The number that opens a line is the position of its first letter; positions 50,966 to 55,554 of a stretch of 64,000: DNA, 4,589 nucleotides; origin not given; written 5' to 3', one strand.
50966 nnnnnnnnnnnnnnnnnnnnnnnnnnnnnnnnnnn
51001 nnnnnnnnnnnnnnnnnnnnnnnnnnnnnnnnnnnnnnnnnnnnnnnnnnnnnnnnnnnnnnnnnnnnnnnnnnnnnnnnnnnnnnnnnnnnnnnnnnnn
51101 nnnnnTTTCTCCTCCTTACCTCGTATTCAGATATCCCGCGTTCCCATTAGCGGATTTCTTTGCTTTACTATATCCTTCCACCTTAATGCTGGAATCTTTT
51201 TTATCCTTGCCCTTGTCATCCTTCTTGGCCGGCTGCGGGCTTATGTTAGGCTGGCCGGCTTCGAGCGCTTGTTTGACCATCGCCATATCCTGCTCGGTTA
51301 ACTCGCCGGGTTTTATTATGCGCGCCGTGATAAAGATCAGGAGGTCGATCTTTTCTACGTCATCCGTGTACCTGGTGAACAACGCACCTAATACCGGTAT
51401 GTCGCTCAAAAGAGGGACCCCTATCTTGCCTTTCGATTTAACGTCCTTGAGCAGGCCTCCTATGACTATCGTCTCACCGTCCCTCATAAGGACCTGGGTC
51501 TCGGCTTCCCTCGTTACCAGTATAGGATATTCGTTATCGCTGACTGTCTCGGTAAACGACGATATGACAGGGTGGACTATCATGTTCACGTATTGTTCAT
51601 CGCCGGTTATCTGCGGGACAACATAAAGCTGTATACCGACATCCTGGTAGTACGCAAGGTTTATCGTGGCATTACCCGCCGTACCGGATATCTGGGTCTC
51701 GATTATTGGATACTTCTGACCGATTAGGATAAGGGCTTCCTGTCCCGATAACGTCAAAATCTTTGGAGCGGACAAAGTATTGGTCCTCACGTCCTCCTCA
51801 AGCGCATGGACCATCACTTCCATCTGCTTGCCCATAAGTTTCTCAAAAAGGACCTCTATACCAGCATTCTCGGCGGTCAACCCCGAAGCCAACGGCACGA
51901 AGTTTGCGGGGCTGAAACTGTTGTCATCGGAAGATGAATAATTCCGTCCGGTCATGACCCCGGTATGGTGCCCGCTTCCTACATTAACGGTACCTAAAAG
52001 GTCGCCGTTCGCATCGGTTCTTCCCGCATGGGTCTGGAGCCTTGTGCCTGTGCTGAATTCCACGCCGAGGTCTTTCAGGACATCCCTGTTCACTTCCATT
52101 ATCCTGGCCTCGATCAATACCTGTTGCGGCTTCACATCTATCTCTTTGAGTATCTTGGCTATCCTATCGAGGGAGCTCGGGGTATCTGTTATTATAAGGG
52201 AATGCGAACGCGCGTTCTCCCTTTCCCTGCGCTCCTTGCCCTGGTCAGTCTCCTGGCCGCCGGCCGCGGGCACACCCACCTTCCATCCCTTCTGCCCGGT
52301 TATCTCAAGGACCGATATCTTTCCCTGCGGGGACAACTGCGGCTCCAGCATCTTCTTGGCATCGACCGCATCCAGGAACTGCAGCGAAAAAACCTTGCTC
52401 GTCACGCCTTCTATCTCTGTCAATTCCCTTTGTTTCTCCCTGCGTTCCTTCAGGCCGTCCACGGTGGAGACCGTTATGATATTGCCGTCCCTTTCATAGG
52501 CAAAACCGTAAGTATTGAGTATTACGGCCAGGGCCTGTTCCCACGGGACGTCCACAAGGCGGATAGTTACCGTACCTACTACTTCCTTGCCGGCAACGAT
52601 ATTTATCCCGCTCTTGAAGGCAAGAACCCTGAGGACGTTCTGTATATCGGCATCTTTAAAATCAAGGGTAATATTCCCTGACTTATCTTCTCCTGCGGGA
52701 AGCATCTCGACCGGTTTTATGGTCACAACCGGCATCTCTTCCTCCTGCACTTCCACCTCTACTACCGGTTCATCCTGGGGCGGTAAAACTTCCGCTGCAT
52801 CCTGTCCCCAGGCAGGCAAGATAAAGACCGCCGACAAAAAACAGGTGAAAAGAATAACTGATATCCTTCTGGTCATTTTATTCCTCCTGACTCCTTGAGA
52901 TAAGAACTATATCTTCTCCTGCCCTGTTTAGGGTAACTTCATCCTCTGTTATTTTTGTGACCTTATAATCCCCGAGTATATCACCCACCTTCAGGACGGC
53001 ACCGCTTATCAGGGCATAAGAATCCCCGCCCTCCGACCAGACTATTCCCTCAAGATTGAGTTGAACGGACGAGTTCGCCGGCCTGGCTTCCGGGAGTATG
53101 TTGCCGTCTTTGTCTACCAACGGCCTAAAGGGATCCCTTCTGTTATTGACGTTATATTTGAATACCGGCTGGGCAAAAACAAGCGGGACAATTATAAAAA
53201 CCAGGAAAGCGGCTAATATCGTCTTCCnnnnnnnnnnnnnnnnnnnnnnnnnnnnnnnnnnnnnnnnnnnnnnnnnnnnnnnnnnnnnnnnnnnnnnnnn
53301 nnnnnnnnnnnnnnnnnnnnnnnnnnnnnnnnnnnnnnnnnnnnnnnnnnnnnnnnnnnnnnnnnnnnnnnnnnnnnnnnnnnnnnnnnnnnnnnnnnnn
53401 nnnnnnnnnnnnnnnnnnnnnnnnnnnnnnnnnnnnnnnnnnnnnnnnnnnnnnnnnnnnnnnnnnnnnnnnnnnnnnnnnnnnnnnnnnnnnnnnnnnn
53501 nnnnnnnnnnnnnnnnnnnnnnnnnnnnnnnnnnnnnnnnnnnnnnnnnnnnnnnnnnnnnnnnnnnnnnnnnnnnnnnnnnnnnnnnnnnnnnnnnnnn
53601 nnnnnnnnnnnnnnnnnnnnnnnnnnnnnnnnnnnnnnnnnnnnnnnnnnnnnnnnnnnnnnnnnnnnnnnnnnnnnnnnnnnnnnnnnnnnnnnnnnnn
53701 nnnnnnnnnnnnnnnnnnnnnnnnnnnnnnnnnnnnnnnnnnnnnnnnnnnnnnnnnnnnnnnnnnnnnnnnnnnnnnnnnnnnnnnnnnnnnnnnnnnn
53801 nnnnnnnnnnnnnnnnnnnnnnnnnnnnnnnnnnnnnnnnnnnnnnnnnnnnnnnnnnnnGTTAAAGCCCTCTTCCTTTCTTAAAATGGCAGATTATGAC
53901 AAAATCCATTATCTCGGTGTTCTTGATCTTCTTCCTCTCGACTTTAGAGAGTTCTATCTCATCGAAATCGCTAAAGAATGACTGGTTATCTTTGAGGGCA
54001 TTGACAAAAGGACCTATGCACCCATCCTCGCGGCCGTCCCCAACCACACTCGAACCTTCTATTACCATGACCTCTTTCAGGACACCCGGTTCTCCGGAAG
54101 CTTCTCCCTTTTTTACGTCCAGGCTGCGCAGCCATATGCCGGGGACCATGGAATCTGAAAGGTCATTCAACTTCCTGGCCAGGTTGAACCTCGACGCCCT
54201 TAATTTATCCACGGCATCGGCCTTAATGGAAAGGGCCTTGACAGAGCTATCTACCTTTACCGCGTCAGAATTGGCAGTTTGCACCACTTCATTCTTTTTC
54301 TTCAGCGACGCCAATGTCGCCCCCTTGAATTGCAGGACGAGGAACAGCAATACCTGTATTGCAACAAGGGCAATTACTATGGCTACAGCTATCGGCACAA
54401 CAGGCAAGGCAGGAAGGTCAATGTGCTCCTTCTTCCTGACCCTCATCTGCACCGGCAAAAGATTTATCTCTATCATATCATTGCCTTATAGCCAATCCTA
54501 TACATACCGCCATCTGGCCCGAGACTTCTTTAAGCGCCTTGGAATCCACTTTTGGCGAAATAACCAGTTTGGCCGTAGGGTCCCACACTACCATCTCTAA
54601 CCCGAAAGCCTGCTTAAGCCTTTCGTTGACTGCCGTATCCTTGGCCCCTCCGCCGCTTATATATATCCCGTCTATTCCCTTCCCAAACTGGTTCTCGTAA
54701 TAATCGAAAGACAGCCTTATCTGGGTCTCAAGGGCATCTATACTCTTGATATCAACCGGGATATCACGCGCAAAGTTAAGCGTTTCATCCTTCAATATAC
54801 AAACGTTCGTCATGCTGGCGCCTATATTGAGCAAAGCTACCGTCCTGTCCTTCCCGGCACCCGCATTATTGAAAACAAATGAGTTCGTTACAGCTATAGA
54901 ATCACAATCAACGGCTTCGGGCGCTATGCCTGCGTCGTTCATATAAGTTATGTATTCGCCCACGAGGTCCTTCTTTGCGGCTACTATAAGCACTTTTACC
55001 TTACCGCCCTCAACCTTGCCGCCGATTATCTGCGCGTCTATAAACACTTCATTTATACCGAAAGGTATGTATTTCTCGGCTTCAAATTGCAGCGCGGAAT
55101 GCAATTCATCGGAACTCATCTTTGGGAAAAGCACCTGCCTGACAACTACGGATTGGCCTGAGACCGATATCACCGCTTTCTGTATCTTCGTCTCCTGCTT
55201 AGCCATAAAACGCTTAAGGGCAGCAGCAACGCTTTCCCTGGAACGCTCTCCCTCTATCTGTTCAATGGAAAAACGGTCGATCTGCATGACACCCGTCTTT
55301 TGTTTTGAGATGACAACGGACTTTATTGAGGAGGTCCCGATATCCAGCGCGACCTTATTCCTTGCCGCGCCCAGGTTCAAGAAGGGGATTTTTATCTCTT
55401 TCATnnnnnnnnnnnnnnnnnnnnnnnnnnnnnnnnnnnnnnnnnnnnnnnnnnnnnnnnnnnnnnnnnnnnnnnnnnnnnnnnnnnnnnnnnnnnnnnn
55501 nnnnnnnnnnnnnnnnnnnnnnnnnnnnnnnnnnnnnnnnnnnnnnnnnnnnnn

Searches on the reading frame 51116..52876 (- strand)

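Call 41: search_protein_families(library=ncbifam, proteins=[window:51116-52876:-], max_evalue=0.001)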
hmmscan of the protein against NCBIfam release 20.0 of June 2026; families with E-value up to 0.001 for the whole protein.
window:51116-52876:- (586 aa): 9 families
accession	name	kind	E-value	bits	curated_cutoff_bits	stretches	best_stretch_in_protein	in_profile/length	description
TIGR02515.1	IV_pilus_PilQ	subfamily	9.4e-85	285.2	284.35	1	68-522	3-428/428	type IV pilus secretin PilQ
TIGR02517.1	type_II_gspD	equivalog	1.9e-72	244.7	351.35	2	220-522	305-591/600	type II secretion system secretin GspD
NF010083.0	PRK13568.1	equivalog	6.5e-54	183.3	554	3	304-522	205-418/419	DNA uptake porin HofQ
NF007851.2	PRK10560.1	exception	5.9e-39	134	598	2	61-190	16-149/412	DNA uptake porin HofQ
TIGR02516.1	type_III_yscC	equivalog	8.8e-38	130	238.45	1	138-522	126-462/463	type III secretion system outer membrane ring subunit SctC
TIGR02519.1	pilus_MshL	equivalog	4.3e-35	121.1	250.2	1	226-521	9-290/290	pilus (MSHA type) biogenesis protein MshL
NF042912.1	Amuc_1098_fam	equivalog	1.2e-23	83.1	750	2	448-524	721-799/805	Amuc_1098 family type IV pilus outer membrane protein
NF011873.0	PRK15346.1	equivalog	4.5e-23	81.7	524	2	353-523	330-496/499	EscC/YscC/HrcC family type III secretion system outer membrane ring protein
TIGR02520.1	pilus_B_mal_scr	equivalog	1.6e-08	33.5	287.65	0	337-506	326-502/513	PilN family type IVB pilus formation outer membrane protein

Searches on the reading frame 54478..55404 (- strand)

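Call 41: search_protein_families(library=ncbifam, proteins=[window:54478-55404:-], max_evalue=0.001)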
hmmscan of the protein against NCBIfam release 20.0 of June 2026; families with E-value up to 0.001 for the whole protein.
window:54478-55404:- (308 aa): 4 families
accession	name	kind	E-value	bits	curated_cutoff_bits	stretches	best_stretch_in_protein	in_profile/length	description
TIGR01175.1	pilM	subfamily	5.6e-45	153.8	133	2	18-220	6-221/348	type IV pilus assembly protein PilM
NF045709.1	Amuc_1101_fam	equivalog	1.3e-37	130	650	2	15-217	5-207/608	Amuc_1101 family PilM-like pilus complex protein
TIGR01174.1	ftsA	equivalog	0.00038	19.6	175.85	0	135-221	147-230/371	cell division protein FtsA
TIGR01312.1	XylB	equivalog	0.00047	18.8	380.25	0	19-84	2-76/481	xylulokinase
